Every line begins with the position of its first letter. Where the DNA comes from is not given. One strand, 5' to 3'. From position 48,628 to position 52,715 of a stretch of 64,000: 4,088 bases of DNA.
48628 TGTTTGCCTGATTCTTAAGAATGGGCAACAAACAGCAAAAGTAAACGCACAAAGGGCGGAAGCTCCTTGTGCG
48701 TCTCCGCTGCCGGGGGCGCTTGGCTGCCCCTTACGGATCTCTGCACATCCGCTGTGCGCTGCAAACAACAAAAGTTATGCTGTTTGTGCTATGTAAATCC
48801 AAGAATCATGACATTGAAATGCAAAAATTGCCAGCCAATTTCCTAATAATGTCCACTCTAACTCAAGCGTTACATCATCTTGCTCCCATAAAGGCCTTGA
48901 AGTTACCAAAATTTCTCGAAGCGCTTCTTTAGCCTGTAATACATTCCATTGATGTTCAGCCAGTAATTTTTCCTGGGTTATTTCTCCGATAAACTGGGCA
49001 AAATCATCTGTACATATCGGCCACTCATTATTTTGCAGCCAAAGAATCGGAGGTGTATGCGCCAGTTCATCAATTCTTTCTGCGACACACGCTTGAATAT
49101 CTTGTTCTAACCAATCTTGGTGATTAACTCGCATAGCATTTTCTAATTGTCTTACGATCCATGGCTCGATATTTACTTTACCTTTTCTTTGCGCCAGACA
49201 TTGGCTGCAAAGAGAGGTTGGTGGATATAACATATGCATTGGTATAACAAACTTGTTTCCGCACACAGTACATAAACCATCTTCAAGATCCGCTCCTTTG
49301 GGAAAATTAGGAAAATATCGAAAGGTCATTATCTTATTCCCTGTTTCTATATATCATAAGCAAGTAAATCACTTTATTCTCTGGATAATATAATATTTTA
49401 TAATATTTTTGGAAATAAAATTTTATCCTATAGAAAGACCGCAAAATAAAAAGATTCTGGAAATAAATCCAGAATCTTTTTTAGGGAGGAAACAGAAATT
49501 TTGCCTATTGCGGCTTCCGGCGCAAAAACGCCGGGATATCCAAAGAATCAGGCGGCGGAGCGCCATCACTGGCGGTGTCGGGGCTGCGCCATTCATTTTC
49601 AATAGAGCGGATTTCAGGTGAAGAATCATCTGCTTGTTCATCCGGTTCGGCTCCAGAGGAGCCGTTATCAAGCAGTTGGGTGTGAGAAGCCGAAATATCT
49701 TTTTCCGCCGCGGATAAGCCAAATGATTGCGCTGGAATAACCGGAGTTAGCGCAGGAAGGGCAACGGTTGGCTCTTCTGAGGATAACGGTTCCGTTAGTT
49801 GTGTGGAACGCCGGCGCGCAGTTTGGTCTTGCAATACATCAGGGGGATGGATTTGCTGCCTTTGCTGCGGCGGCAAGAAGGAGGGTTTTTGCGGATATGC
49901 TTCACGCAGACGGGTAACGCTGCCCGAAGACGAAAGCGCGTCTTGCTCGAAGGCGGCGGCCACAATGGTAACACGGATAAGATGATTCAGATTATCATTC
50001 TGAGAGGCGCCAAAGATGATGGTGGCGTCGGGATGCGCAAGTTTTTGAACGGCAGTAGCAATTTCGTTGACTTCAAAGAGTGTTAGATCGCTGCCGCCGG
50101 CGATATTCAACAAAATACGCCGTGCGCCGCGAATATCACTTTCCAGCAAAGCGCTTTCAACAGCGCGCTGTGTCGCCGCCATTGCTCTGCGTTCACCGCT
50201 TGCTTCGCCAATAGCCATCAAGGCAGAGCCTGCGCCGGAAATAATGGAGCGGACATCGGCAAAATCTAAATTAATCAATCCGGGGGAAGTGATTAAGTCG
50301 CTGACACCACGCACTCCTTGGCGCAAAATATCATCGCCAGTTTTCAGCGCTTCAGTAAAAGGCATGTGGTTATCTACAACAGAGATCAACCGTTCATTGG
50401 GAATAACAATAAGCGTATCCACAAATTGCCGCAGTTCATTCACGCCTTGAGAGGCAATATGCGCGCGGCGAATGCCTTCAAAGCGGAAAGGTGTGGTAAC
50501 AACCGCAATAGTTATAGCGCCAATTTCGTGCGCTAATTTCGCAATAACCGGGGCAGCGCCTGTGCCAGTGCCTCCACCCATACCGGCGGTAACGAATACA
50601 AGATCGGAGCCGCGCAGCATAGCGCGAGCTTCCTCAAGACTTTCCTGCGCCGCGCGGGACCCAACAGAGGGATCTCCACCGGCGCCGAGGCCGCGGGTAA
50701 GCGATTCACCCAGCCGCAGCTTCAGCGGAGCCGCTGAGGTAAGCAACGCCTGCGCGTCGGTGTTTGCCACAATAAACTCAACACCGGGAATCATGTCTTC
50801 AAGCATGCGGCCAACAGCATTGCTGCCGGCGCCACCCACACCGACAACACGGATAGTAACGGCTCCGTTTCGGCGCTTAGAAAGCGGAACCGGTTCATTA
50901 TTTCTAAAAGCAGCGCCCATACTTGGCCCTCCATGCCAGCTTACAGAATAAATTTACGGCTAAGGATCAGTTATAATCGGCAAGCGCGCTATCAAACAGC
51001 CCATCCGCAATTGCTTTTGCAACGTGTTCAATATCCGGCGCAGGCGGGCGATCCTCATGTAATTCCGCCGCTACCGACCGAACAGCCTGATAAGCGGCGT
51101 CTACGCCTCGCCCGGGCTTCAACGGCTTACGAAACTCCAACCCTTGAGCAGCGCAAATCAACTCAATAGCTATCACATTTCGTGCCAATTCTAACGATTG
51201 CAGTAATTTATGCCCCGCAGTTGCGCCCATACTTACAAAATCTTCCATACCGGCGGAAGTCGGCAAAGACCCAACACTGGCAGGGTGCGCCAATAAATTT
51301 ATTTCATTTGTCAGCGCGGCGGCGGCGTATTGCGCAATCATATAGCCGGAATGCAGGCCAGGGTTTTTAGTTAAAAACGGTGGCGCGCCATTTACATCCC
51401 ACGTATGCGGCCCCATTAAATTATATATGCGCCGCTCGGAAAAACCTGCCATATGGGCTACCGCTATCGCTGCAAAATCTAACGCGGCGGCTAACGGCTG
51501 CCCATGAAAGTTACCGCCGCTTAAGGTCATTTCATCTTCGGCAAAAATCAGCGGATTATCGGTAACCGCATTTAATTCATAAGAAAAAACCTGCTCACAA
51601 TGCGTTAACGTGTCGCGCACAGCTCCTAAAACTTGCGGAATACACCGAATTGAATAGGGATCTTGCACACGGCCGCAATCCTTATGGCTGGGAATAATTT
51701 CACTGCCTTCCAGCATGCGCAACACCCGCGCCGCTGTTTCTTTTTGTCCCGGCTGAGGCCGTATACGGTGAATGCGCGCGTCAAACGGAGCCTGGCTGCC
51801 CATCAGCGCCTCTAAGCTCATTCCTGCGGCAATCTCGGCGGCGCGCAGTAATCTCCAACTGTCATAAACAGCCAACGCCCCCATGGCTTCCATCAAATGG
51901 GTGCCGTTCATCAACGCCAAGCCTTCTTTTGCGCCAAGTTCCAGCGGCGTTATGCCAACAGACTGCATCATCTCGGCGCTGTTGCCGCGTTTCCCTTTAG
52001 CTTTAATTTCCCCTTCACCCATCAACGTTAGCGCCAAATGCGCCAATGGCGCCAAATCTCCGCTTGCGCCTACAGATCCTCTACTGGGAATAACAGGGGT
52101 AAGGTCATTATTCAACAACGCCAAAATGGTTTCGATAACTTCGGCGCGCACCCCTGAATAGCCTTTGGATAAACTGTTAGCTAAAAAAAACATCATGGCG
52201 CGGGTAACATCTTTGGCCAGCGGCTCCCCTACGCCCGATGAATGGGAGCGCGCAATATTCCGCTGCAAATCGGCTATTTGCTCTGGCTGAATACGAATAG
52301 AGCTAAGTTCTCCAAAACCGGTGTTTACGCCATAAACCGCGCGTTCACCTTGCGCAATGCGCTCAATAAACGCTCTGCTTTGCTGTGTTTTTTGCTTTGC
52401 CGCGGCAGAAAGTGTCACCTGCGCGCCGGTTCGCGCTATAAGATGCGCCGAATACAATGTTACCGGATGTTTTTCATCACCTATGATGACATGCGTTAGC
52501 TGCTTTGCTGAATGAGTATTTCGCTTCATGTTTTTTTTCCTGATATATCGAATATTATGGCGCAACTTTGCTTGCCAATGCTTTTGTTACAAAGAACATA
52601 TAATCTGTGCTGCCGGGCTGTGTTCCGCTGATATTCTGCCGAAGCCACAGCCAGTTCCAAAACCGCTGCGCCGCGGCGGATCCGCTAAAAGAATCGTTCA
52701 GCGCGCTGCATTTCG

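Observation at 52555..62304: Three consecutive giant membrane proteins: a GT-C-like/YYY fusion, a stand-alone YYY (DUF2298) protein and a stand-alone GT-C-like protein, forming an uncharacterised envelope glycosylation machine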

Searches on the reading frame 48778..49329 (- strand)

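Call 13: search_protein_families(library=pfam, proteins=[window:48778-49329:-], max_evalue=0.001)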
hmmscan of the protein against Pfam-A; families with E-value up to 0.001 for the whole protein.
window:48778-49329:- (184 aa): 1 family
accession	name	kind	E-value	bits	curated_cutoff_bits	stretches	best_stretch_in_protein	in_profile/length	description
PF03691.19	UPF0167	-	2.6e-11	44.1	25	1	2-174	3-163/174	Uncharacterised protein family (UPF0167)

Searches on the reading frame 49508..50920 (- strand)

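Call 13: search_protein_families(library=pfam, proteins=[window:49508-50920:-], max_evalue=0.001)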
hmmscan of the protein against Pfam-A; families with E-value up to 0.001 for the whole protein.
window:49508-50920:- (471 aa): 2 families
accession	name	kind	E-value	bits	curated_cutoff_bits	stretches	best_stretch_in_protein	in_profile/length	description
PF00091.31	Tubulin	-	4.9e-46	157.8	33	1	23-182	2-189/190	Tubulin/FtsZ family, GTPase domain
PF12327.13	FtsZ_C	-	8.8e-30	103.3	27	1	231-324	1-94/95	FtsZ family, C-terminal domain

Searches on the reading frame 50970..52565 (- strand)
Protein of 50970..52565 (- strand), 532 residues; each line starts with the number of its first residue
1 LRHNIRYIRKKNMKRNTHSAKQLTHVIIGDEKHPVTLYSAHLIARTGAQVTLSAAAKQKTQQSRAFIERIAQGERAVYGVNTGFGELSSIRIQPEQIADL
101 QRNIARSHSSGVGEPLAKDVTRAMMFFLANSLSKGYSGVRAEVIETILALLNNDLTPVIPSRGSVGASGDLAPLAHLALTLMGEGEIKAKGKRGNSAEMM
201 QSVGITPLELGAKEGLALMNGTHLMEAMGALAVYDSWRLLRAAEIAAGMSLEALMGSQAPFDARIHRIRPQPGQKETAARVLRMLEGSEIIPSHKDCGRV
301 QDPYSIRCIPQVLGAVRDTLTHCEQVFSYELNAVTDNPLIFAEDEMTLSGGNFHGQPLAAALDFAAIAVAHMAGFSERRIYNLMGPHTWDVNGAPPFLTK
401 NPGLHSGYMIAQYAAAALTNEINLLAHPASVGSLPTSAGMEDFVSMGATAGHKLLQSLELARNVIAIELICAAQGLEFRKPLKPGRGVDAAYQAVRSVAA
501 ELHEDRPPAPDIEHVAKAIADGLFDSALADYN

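Call 13: search_protein_families(library=pfam, proteins=[window:50970-52565:-], max_evalue=0.001)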
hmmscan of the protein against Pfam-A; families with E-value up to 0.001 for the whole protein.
window:50970-52565:- (532 aa): 1 family
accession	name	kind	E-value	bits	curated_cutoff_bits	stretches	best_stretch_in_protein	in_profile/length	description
PF00221.24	Lyase_aromatic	-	4.1e-189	629.5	27.3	1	39-497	5-466/466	Aromatic amino acid lyase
